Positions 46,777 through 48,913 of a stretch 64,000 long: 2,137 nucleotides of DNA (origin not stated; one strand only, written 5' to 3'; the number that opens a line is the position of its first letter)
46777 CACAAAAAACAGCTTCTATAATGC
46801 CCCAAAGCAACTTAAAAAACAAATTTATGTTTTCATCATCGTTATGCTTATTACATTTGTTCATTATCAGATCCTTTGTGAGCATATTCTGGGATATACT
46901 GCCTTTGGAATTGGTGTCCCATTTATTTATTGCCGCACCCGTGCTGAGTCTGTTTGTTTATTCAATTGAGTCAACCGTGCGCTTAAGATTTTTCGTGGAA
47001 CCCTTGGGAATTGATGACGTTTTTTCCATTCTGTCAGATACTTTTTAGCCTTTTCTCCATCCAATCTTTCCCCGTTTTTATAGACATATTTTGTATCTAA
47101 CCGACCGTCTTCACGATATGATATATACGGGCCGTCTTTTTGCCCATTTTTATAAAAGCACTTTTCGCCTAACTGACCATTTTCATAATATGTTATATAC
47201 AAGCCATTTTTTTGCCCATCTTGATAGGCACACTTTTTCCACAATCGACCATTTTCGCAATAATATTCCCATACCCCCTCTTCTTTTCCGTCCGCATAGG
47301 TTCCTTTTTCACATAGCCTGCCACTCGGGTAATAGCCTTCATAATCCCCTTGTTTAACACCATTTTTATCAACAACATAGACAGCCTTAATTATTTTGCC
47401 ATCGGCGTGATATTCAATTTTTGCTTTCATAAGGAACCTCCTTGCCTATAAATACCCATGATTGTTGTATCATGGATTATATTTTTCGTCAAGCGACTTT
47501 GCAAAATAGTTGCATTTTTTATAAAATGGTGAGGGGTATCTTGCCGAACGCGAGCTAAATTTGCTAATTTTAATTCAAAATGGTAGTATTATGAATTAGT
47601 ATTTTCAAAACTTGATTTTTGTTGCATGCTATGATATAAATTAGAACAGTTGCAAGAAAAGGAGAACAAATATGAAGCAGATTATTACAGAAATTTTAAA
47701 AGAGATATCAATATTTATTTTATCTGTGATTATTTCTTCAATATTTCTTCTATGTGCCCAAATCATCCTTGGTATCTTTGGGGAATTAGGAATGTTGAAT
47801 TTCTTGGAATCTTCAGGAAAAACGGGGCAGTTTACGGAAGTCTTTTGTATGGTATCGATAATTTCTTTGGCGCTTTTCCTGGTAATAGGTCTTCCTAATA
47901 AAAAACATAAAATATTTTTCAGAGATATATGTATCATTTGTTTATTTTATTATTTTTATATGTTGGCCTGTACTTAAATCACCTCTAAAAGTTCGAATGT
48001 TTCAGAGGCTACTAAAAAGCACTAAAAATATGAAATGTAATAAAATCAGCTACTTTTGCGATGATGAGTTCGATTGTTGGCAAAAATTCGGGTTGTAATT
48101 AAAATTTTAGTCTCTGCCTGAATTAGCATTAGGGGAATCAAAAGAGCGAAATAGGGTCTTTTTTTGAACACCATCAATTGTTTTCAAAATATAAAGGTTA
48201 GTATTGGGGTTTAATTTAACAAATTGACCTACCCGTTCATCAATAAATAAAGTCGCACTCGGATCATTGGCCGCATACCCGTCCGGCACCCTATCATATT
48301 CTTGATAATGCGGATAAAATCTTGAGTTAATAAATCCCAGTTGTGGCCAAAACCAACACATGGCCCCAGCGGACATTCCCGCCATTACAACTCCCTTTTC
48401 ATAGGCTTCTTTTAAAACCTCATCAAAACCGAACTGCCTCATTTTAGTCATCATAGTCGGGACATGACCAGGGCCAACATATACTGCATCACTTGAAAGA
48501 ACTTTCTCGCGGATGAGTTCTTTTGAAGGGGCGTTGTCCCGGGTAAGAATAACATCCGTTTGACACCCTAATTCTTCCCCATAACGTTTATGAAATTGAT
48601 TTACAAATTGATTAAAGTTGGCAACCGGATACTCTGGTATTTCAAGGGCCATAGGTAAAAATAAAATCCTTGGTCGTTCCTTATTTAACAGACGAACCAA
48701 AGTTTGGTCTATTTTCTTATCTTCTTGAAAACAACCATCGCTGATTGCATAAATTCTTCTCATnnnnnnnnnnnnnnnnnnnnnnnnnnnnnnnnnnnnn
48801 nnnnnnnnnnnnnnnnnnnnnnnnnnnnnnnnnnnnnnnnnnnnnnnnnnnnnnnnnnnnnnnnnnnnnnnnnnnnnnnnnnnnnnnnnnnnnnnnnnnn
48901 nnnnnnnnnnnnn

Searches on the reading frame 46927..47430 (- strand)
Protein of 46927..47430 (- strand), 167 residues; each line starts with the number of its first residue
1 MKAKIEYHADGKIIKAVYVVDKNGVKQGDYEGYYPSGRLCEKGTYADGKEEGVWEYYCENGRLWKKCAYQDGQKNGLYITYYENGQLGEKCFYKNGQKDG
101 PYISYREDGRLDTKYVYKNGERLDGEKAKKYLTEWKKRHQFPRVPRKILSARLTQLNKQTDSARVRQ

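Call 59: search_protein_families(library=pfam, proteins=[window:46927-47430:-], max_evalue=0.01)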
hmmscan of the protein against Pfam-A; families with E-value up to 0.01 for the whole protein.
window:46927-47430:- (167 aa): 1 family
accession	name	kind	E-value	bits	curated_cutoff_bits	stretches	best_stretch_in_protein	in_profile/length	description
PF07661.19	MORN_2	-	2.7e-12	45.9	29.6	1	74-95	1-22/22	MORN repeat variant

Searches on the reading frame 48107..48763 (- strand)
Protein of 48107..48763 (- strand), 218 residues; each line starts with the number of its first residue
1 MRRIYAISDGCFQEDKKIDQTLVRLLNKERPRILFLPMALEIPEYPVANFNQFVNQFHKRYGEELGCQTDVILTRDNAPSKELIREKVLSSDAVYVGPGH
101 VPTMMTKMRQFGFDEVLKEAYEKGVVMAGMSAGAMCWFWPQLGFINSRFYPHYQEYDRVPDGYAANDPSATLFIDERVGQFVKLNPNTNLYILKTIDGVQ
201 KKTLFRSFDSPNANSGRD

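Call 59: search_protein_families(library=pfam, proteins=[window:48107-48763:-], max_evalue=0.01)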
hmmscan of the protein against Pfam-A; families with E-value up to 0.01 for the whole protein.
window:48107-48763:- (218 aa): 1 family
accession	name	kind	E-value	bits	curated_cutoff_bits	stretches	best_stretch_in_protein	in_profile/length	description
PF03575.23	Peptidase_S51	-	1.1e-23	84.4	23.9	1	10-138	7-130/206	Peptidase family S51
